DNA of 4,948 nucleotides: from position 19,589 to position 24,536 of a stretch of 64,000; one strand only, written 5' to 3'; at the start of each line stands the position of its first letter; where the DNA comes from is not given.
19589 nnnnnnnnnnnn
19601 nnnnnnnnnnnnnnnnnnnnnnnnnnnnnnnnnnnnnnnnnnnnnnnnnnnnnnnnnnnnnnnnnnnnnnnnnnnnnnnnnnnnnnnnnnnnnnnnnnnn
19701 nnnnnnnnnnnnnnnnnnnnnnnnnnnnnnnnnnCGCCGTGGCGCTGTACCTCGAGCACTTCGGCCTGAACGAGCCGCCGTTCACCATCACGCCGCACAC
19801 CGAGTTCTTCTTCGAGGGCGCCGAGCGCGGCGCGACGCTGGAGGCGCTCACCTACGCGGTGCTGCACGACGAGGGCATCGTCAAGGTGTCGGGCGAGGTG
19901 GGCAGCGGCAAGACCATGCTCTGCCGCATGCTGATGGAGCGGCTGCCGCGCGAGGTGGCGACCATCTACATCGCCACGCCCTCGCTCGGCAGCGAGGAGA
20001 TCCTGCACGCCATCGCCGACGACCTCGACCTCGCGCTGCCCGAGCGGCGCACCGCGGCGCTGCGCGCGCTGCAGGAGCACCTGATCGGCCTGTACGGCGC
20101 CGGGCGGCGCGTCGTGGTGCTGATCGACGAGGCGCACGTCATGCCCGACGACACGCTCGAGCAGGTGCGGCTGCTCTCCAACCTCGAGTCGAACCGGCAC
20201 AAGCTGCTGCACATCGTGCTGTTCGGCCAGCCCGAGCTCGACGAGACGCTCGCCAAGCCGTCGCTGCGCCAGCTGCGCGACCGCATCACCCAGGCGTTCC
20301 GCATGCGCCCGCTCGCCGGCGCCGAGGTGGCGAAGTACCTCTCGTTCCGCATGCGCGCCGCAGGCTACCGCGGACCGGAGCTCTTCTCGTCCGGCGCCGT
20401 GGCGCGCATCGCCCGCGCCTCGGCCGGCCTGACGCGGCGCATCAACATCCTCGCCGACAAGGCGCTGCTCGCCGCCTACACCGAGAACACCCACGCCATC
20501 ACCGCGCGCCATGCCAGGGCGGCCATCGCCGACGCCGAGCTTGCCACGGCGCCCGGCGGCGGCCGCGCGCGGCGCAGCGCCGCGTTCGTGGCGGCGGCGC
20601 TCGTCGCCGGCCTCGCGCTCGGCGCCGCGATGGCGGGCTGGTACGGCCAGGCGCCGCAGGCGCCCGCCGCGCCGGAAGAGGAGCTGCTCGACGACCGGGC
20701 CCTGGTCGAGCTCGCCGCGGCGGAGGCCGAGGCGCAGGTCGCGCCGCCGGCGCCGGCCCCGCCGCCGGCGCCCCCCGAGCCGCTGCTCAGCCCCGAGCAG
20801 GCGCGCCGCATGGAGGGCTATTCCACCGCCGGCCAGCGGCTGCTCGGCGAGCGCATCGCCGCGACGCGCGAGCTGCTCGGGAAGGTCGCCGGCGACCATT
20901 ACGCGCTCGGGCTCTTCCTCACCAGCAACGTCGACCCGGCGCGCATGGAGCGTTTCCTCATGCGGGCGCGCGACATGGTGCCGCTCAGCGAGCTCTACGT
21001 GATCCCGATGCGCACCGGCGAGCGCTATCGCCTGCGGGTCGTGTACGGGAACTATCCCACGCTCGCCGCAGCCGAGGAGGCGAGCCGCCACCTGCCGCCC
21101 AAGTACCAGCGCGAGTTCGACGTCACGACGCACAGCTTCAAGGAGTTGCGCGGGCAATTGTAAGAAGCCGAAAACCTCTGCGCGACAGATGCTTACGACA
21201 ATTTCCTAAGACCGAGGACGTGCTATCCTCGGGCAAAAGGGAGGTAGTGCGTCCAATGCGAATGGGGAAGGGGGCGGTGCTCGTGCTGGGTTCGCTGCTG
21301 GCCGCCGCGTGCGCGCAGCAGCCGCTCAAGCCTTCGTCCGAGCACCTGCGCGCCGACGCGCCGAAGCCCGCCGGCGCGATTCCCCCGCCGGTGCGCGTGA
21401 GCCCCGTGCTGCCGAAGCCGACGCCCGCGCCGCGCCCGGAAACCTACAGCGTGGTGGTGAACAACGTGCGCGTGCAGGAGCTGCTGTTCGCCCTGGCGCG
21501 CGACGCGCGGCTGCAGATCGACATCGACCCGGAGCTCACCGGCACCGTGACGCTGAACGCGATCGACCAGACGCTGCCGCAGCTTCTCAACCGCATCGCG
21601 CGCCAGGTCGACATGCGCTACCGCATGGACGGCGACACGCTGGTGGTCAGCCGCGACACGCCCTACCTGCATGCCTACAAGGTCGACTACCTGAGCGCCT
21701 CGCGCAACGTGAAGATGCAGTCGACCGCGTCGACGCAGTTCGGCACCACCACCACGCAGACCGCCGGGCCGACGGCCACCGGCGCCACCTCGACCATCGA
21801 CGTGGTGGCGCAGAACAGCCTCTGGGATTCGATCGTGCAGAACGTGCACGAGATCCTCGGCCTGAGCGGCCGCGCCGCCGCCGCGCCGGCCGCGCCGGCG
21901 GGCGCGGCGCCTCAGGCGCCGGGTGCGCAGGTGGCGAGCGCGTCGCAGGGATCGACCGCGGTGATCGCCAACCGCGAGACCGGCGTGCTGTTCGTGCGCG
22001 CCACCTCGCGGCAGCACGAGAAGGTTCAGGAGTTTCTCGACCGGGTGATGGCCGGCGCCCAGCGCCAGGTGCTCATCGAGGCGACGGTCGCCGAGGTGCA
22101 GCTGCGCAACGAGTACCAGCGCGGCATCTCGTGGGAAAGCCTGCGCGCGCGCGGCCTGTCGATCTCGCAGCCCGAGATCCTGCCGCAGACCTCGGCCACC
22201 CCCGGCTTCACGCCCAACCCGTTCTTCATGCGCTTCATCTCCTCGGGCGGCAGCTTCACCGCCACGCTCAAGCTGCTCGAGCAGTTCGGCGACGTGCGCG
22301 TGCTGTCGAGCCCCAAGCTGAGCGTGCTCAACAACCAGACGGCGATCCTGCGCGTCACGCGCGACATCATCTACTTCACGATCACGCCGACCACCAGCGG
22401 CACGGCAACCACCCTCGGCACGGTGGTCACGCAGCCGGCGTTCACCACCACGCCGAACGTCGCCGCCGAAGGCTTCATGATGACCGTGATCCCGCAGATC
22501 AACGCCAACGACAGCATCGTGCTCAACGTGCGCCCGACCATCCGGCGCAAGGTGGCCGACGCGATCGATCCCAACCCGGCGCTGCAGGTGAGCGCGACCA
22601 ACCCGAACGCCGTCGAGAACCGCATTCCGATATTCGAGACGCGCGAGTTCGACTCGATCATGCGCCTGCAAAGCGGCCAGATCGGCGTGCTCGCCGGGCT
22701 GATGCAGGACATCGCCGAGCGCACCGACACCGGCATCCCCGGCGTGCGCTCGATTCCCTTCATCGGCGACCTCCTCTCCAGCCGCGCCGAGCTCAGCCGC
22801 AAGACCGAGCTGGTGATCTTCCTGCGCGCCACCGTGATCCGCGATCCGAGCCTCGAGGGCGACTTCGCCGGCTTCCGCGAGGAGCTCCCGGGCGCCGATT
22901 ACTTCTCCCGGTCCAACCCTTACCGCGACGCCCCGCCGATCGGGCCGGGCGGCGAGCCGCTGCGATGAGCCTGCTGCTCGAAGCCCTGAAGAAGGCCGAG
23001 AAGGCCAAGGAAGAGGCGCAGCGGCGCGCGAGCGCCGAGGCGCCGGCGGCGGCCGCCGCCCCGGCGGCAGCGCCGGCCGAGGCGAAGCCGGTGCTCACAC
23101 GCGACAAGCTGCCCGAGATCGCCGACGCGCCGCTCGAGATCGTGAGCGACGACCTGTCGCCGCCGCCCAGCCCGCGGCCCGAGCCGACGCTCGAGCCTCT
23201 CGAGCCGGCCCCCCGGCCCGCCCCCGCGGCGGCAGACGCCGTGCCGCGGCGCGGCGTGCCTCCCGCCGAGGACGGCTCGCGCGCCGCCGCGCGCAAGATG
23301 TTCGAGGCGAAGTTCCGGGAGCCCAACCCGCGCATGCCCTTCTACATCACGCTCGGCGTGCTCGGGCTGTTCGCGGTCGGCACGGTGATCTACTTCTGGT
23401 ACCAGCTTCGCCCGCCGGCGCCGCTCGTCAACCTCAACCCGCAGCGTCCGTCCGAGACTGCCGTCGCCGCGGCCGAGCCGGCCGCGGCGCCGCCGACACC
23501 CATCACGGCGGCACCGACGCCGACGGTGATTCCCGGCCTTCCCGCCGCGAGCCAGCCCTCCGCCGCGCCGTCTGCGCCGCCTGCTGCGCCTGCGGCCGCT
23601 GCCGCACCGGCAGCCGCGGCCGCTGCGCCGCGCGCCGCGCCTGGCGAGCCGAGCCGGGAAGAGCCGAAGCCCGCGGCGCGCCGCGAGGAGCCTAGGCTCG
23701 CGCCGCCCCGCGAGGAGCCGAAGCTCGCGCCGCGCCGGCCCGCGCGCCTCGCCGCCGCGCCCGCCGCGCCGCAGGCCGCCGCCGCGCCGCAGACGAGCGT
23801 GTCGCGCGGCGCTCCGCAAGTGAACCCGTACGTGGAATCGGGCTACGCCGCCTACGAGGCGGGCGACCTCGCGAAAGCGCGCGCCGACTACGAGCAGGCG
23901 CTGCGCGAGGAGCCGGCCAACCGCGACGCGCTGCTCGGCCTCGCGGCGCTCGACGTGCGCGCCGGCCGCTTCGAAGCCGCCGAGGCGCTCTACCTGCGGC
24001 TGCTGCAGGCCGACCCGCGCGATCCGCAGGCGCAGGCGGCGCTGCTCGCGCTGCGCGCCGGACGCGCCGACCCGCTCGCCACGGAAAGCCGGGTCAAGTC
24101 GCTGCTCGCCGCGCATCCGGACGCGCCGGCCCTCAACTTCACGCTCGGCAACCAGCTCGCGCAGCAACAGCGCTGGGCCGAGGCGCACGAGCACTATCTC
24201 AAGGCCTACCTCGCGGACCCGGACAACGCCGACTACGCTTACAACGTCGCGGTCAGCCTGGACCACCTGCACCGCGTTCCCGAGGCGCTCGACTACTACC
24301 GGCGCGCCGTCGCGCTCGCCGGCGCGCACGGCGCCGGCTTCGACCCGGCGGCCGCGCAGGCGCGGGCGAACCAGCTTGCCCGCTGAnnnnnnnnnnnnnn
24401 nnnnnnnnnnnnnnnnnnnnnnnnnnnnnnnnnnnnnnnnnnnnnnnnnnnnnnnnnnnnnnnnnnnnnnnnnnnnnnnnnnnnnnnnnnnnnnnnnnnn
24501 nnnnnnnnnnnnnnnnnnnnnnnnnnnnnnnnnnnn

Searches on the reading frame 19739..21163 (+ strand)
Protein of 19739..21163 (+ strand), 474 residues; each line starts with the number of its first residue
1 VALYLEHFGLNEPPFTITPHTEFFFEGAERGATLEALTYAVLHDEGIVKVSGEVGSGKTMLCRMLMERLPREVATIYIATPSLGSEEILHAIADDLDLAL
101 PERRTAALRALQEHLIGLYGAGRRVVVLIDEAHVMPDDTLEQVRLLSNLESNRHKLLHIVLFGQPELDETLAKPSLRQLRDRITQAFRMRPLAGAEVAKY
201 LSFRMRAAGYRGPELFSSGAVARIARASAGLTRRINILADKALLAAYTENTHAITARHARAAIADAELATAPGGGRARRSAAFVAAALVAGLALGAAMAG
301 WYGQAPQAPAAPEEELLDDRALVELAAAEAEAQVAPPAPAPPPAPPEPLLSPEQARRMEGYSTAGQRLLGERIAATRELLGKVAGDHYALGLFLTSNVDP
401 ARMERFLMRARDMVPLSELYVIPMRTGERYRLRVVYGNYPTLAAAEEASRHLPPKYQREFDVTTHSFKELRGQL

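Call 5: search_protein_families(library=pfam, proteins=[window:19739-21163:+], max_evalue=0.01)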
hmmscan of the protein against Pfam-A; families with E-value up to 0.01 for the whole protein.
window:19739-21163:+ (474 aa): 6 families
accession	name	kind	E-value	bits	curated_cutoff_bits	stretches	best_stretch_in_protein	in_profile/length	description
PF13401.12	AAA_22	-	8.4e-28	97.7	27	1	44-171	4-130/130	AAA domain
PF13191.12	AAA_16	-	7.3e-09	36.8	32.6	1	33-156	8-164/167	AAA ATPase domain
PF20720.3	nSTAND3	-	0.00028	21.1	27.2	1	40-80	12-53/155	Novel STAND NTPase 3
PF25201.1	nSTAND6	-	0.0016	19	27.7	1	39-136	12-114/148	Novel STAND NTPase 6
PF00004.35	AAA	-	0.0044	17.9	21.2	1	50-139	3-73/131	ATPase family associated with various cellular activities (AAA)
PF24883.2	NPHP3_N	-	0.0081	16.8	24.8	0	45-72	22-49/164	Nephrocystin 3, N-terminal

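Call 7: search_protein_families(library=ncbifam, proteins=[window:19739-21163:+], max_evalue=0.001)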
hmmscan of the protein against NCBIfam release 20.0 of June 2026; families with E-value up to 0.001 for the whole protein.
window:19739-21163:+ (474 aa): 1 family
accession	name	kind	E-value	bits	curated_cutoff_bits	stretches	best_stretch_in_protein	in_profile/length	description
TIGR03015.1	pepcterm_ATPase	hypoth_equivalog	7.7e-62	209.1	324.5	1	3-265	1-265/269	XrtA/PEP-CTERM system-associated ATPase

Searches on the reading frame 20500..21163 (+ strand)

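Call 27: search_protein_families(library=pfam, proteins=[window:20500-21163:+], max_evalue=10)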
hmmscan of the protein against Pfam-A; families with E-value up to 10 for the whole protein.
window:20500-21163:+ (221 aa): 0 families

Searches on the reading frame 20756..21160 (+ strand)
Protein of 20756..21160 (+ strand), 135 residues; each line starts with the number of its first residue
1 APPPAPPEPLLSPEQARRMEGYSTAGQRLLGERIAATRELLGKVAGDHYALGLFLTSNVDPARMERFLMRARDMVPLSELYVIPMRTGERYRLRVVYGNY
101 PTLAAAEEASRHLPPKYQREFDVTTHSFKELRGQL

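Call 92: search_solved_structures(query=A4, max_evalue=10)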
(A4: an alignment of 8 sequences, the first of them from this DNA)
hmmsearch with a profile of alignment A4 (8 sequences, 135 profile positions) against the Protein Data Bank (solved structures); distinct sequences matched with E-value up to 10: 2.
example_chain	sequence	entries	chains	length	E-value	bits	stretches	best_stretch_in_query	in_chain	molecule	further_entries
2lfv_A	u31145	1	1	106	0.065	16.6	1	41-118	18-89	Protein damX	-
1u0o_C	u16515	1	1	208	0.87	13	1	47-88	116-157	von Willebrand factor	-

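Call 93: search_protein_families(library=pfam, alignment_id=A4, max_evalue=10)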
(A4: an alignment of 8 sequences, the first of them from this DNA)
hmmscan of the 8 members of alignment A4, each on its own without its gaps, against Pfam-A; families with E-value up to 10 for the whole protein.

A. member 1, seq(135 aa): 1 family
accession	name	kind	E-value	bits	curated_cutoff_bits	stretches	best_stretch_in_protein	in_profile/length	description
PF22690.1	FAS_AT_central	-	0.064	13.8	25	1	57-113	6-60/84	Fatty acid synthase central AT domain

B. families by the number of members that match (of 8 scanned): 9 families
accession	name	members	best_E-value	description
PF05036.18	SPOR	7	3.3e-05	SPOR domain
PF08281.18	Sigma70_r4_2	2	0.11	Sigma-70, region 4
PF20467.3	MmeI_C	1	0.017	MmeI, C-terminal domain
PF22690.1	FAS_AT_central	1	0.064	Fatty acid synthase central AT domain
PF09938.14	DUF2170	1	0.1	Uncharacterized protein conserved in bacteria (DUF2170)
PF11615.13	Caf4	1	0.18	CCR4-associated factor 4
PF15855.10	DUF4726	1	0.19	Domain of unknown function (DUF4726)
PF24024.1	DUF7336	1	0.21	Domain of unknown function (DUF7336)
PF09954.14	DUF2188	1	0.25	Uncharacterized protein conserved in bacteria (DUF2188)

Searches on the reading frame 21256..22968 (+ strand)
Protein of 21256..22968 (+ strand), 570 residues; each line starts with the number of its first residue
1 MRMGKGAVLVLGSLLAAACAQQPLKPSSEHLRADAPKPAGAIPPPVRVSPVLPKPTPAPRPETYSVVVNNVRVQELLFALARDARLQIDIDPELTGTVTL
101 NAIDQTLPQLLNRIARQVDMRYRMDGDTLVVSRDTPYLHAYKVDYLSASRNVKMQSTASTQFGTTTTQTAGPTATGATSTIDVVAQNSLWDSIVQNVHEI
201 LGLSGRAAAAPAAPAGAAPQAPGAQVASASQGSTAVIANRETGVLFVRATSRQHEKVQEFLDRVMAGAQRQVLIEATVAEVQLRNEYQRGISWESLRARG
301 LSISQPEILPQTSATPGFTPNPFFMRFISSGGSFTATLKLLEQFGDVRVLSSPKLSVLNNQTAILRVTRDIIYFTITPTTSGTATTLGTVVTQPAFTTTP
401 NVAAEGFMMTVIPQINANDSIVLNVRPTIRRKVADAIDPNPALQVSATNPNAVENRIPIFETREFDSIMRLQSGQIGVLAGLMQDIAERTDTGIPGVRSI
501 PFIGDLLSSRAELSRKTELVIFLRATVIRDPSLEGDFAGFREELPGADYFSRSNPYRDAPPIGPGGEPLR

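Call 5: search_protein_families(library=pfam, proteins=[window:21256-22968:+], max_evalue=0.01)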
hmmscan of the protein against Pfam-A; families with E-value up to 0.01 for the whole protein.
window:21256-22968:+ (570 aa): 2 families
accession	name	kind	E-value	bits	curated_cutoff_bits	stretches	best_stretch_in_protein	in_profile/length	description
PF00263.26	Secretin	-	3.8e-29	101.9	27.5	1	341-529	2-169/169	Bacterial type II and III secretion system protein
PF07660.19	STN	-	0.00075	19.7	28.4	1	87-133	2-51/52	Secretin and TonB N terminus short domain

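Call 7: search_protein_families(library=ncbifam, proteins=[window:21256-22968:+], max_evalue=0.001)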
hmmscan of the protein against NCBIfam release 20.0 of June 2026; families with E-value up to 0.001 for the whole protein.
window:21256-22968:+ (570 aa): 9 families
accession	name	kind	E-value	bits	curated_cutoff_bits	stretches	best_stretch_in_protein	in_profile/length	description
TIGR02519.1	pilus_MshL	equivalog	6.1e-64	215.8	250.2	1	236-528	1-290/290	pilus (MSHA type) biogenesis protein MshL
TIGR02517.1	type_II_gspD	equivalog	2.5e-36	125.3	351.35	1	184-531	301-593/600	type II secretion system secretin GspD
TIGR02515.1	IV_pilus_PilQ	subfamily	3.9e-21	75.5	284.35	2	325-527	252-426/428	type IV pilus secretin PilQ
TIGR02516.1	type_III_yscC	equivalog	9.5e-21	73.9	238.45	1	227-529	193-462/463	type III secretion system outer membrane ring subunit SctC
TIGR02520.1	pilus_B_mal_scr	equivalog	1e-18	67.2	287.65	1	233-494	236-484/513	PilN family type IVB pilus formation outer membrane protein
NF010083.0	PRK13568.1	equivalog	4.5e-14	52.1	554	1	234-529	152-418/419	DNA uptake porin HofQ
NF011873.0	PRK15346.1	equivalog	8.3e-14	51.1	524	1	228-528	230-494/499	EscC/YscC/HrcC family type III secretion system outer membrane ring protein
NF042912.1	Amuc_1098_fam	equivalog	9.1e-14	50.4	750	1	318-531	560-798/805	Amuc_1098 family type IV pilus outer membrane protein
NF007851.2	PRK10560.1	exception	1.1e-07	31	598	0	53-131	13-91/412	DNA uptake porin HofQ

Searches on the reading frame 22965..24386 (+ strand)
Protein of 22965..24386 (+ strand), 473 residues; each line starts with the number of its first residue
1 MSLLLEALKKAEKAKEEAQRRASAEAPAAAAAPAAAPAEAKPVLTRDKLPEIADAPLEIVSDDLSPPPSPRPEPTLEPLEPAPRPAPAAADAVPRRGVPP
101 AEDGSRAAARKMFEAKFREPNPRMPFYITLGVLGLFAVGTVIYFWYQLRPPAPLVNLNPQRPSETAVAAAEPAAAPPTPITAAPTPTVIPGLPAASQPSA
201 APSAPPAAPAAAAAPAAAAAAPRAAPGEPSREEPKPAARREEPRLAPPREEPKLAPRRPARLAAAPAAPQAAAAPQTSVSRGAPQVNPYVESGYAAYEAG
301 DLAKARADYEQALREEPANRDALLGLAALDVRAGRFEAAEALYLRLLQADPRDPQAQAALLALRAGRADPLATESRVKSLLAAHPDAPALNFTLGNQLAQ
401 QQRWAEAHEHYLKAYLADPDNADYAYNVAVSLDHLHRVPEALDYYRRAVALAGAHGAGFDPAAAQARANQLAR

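Call 5: search_protein_families(library=pfam, proteins=[window:22965-24386:+], max_evalue=0.01)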
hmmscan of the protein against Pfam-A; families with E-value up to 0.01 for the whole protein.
window:22965-24386:+ (473 aa): 10 families
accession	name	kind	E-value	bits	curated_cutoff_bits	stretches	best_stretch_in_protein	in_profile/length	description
PF07719.23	TPR_2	-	7.1e-15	54.3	27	2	390-421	3-34/34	Tetratricopeptide repeat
PF13432.12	TPR_16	-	1.5e-13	51.3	32.7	2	293-354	4-65/65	Tetratricopeptide repeat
PF14559.12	TPR_19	-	1.3e-10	41.8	25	1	296-360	1-65/68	Tetratricopeptide repeat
PF00515.34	TPR_1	-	6.7e-09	35.6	27.8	0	293-318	8-33/34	Tetratricopeptide repeat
PF13414.12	TPR_11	-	1.8e-07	31.2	26.8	1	395-429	1-35/42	TPR repeat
PF13428.12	TPR_14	-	2.2e-06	28.2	23.5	2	321-361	2-42/44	Tetratricopeptide repeat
PF13431.12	TPR_17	-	1e-05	25.8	24.4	0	410-442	1-33/34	Tetratricopeptide repeat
PF14561.12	TPR_20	-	5.9e-05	23.7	25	0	307-376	9-82/90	Tetratricopeptide repeat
PF13424.12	TPR_12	-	0.00018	22.1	30.1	1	389-452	5-75/77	Tetratricopeptide repeat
PF13181.12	TPR_8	-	0.00025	21.4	25.7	0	289-319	4-34/34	Tetratricopeptide repeat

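Call 7: search_protein_families(library=ncbifam, proteins=[window:22965-24386:+], max_evalue=0.001)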
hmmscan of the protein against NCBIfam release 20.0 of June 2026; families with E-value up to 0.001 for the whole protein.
window:22965-24386:+ (473 aa): 14 families
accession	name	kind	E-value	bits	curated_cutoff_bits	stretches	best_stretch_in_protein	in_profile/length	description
TIGR02917.1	PEP_TPR_lipo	equivalog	4.2e-13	48.1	312.2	2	287-368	466-547/899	XrtA/PEP-CTERM system TPR-repeat protein PrsT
NF033920.0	C39_PA2778_fam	equivalog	4.2e-12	46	150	1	369-452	171-254/255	PA2778 family cysteine peptidase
NF040959.1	MamA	equivalog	3.5e-09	36.4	200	1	381-453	98-170/204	magnetosome protein MamA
TIGR02552.1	LcrH_SycD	equivalog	6.1e-09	35.7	104.8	1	290-356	22-88/136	SycD/LcrH family type III secretion system chaperone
TIGR02521.1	type_IV_pilW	equivalog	7e-08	32.3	154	1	286-364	135-211/234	type IV pilus biogenesis/stability protein PilW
NF008017.0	PRK10747.1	equivalog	1.1e-07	31.1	608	1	368-449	308-388/398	protoheme IX biogenesis protein HemY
NF033758.1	gliding_GltE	equivalog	2e-07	30.3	225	1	295-362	95-162/411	adventurous gliding motility TPR repeat lipoprotein GltE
NF047371.1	FlcA_CTERM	equivalog_domain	2.1e-06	26.5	300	1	293-348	480-535/646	periplasmic flagellar collar protein FlcA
NF053607.1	CHU_0125_OmpA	equivalog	2.1e-06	26.5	620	0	288-357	21-90/639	CHU_0125 family OmpA-like outer membrane integrity protein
NF008520.0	PRK11447.1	equivalog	2.4e-06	25.7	858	1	290-441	355-514/1157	cellulose synthase complex outer membrane protein BcsC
TIGR03939.1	PGA_TPR_OMP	equivalog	1.1e-05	23.9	366.65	1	333-444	99-210/800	poly-beta-1,6 N-acetyl-D-glucosamine export porin PgaA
NF033762.1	social_mot_Tgl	equivalog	7.5e-05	22.2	225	0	390-451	33-95/252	social motility TPR repeat lipoprotein Tgl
TIGR00540.1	TPR_hemY_coli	hypoth_equivalog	7.5e-05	21.7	142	1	368-448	306-385/385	heme biosynthesis-associated TPR protein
NF052415.1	T3SS_chap_SctY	equivalog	0.00082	19.9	70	1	317-417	3-105/106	type III secretion apparatus assembly chaperone SctY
